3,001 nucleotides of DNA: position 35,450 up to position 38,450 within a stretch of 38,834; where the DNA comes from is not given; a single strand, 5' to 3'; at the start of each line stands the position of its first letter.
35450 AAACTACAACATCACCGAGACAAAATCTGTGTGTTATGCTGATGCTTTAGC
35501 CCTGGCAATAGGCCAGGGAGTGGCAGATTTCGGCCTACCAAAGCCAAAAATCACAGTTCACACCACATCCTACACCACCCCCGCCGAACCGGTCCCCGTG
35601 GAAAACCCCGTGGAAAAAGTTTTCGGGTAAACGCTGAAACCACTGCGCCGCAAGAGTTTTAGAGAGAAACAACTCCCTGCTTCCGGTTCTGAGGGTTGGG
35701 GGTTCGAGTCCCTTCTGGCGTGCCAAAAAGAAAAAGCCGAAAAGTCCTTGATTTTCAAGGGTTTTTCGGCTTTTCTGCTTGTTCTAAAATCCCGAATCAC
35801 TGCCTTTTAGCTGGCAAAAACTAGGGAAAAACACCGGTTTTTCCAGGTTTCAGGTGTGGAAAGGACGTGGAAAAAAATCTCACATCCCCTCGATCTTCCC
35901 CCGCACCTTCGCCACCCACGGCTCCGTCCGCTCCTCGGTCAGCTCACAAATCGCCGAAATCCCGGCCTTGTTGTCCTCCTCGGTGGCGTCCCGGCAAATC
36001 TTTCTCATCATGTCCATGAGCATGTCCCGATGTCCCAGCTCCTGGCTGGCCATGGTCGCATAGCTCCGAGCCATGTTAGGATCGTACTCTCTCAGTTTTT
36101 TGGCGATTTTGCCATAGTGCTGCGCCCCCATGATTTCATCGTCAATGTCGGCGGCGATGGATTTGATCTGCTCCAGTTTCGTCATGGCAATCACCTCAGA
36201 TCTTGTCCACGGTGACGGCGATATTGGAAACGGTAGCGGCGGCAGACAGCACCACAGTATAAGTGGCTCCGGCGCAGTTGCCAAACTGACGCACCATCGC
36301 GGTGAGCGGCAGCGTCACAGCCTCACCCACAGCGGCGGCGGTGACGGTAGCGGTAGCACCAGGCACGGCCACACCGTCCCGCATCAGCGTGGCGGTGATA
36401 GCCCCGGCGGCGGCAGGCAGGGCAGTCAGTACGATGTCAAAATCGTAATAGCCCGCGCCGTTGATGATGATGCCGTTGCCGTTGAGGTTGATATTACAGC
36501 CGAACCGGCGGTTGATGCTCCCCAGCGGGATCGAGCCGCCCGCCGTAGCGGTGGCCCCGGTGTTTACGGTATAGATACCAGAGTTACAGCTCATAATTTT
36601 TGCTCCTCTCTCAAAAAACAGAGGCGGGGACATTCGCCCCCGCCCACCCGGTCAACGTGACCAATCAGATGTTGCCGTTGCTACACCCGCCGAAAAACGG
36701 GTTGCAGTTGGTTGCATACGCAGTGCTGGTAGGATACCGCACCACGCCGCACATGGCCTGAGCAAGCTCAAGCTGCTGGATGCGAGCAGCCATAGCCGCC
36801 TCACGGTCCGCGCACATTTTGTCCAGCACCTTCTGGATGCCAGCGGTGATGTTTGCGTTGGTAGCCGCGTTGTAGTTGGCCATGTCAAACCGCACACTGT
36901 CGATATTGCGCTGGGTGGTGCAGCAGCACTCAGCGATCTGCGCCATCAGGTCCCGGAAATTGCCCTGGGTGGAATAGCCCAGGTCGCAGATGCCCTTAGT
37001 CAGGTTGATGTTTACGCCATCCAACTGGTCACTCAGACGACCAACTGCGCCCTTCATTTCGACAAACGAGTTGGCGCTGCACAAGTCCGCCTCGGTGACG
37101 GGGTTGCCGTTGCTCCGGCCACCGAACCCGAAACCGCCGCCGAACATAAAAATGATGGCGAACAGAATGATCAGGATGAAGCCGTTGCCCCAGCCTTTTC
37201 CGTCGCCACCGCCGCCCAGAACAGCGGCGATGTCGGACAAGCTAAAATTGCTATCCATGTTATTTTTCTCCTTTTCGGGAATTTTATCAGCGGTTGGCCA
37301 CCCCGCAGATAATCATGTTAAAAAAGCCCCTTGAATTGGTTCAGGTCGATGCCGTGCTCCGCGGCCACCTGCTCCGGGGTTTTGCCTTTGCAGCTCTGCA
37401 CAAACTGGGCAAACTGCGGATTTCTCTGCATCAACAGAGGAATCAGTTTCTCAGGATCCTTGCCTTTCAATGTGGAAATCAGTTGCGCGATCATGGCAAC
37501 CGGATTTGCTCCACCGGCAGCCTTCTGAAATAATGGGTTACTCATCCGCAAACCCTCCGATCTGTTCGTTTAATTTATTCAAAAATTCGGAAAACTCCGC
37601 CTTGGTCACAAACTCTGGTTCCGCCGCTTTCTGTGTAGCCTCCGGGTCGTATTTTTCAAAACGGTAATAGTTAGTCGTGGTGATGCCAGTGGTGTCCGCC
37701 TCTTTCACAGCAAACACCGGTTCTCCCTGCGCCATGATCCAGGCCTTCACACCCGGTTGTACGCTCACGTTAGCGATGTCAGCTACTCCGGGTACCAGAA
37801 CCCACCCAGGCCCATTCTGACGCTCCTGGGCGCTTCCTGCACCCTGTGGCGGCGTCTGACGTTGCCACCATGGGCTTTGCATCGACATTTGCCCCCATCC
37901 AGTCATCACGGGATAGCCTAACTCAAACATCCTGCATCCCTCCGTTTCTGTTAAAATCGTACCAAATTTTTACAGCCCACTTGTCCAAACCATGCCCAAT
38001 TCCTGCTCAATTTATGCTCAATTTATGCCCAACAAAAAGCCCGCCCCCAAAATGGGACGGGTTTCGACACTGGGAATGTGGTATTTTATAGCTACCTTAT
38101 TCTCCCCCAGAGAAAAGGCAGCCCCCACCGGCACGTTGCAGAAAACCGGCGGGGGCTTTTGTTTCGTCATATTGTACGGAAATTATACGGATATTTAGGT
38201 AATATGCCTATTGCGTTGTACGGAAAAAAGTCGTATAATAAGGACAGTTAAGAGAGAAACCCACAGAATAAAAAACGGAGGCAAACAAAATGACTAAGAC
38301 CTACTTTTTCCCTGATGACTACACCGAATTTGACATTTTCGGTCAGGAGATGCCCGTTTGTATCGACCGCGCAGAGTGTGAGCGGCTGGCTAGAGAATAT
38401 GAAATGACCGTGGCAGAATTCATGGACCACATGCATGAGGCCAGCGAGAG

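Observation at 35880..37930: Five-gene operon of unassignable small proteins in the att-proximal cargo slot: best candidate for an undescribed system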

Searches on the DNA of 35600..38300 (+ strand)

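Call 10: search_dna_similar(query=window:35600-38300:+, collection=phages, mode=distant)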
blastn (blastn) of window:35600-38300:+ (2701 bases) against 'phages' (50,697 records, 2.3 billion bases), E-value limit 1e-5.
Records with a match: 1; places in all: 1; records where one place covers at least 80% of the query: 0.
Best place of each record, by identity: 60-80% 1.
By first word of the organism name: Bacteriophage 1.
By host as written in the record: - 1.
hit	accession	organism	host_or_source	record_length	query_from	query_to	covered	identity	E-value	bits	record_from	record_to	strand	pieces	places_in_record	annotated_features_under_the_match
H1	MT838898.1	Bacteriophage sp.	human fecal samples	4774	733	941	8%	73.7%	7e-27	130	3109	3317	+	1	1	record has no annotation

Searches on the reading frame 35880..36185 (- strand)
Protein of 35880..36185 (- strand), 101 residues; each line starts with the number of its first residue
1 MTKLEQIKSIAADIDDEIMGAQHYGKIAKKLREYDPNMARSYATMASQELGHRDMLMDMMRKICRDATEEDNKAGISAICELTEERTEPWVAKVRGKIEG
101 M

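Call 6: search_protein_families(library=pfam, max_evalue=1, proteins=[window:35880-36185:-])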
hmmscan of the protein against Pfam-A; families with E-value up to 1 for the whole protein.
window:35880-36185:- (101 aa): 6 families
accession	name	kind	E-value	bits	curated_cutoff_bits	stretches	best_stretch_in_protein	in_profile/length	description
PF02915.23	Rubrerythrin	-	7.5e-06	26.8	22.8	1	14-68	7-61/137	Rubrerythrin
PF06426.19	SATase_N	-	0.074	13.8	21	1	36-82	31-77/105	Serine acetyltransferase, N-terminal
PF06570.16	DUF1129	-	0.075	13.1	29.1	1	5-39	25-58/207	Protein of unknown function (DUF1129)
PF07911.18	DUF1677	-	0.1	13.5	25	1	79-100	8-29/94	Protein of unknown function (DUF1677)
PF22179.2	RickCE_cat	-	0.1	13.4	27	1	20-73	10-62/102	RickCE-like, catalytic domain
PF24603.1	TPR_30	-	0.16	12.8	29.7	0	4-39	41-77/100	Tetratricopeptide repeat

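Call 7: search_protein_families(library=phrogs, max_evalue=1, proteins=[window:35880-36185:-])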
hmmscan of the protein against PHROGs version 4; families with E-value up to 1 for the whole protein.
window:35880-36185:- (101 aa): 1 family
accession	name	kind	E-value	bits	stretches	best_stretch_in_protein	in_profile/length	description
phrog_38413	-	unknown function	0.023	15.1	1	21-89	53-122/284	-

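Call 8: search_protein_families(library=ncbifam, max_evalue=1, proteins=[window:35880-36185:-])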
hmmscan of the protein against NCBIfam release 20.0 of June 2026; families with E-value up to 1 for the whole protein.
window:35880-36185:- (101 aa): 1 family
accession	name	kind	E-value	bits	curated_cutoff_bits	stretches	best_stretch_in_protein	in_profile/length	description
NF045676.1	FeExpMbfA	equivalog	1.3e-05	24.8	450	1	7-62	10-65/318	iron exporter MbfA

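Call 9: search_protein_families(library=padloc, max_evalue=1, proteins=[window:35880-36185:-])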
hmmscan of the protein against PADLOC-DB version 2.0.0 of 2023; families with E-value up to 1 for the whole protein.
window:35880-36185:- (101 aa): 0 families

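Call 51: search_solved_structures(query=A6, max_evalue=1, show_alignments=2)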
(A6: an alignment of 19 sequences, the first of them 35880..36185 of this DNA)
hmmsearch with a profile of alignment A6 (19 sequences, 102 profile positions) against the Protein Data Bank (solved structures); distinct sequences matched with E-value up to 1: 42.
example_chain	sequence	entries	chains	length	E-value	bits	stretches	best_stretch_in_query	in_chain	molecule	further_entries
8w1d_A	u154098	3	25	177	0.00023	24.4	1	28-62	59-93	DPS-LIKE PROTEIN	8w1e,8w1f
9qq4_A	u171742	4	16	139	0.0004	23.6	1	7-60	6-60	Bacterioferritin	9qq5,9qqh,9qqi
2oh3_A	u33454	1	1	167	0.00087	22.5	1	6-47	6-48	COG1633: Uncharacterized conserved protein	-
1ryt_A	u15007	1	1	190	0.0018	21.5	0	34-59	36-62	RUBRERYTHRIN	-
1b71_A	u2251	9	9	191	0.0018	21.5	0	34-59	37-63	PROTEIN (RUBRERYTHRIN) | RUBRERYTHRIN | Rubrerythrin all-iron(III) form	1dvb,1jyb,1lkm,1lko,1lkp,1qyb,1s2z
3qd8_A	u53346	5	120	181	0.0035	20.6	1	11-60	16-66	Probable bacterioferritin BfrB | Ferritin BfrB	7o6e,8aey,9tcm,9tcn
3oj5_A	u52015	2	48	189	0.0039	20.5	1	11-60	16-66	Ferritin family protein | Probable bacterioferritin BfrB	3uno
1nf4_A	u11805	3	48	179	0.0048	20.1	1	17-62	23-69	bacterioferritin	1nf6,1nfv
3qhb_A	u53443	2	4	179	0.0048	20.1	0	32-70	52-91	Symerythrin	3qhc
3sid_A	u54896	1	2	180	0.005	20.1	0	32-70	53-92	Symerythrin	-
1vjx_A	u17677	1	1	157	0.0072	19.6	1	24-63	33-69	putative ferritin-like diiron-carboxylate protein TM1526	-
4r42_A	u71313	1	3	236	0.01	19.1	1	17-70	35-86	Alr3090 protein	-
6j42_A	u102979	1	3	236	0.01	19.1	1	17-70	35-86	Alr3090 protein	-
7y6f_A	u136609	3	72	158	0.015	18.6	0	31-57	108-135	Bacterioferritin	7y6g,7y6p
8jax_A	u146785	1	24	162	0.015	18.6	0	31-57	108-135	Bacterioferritin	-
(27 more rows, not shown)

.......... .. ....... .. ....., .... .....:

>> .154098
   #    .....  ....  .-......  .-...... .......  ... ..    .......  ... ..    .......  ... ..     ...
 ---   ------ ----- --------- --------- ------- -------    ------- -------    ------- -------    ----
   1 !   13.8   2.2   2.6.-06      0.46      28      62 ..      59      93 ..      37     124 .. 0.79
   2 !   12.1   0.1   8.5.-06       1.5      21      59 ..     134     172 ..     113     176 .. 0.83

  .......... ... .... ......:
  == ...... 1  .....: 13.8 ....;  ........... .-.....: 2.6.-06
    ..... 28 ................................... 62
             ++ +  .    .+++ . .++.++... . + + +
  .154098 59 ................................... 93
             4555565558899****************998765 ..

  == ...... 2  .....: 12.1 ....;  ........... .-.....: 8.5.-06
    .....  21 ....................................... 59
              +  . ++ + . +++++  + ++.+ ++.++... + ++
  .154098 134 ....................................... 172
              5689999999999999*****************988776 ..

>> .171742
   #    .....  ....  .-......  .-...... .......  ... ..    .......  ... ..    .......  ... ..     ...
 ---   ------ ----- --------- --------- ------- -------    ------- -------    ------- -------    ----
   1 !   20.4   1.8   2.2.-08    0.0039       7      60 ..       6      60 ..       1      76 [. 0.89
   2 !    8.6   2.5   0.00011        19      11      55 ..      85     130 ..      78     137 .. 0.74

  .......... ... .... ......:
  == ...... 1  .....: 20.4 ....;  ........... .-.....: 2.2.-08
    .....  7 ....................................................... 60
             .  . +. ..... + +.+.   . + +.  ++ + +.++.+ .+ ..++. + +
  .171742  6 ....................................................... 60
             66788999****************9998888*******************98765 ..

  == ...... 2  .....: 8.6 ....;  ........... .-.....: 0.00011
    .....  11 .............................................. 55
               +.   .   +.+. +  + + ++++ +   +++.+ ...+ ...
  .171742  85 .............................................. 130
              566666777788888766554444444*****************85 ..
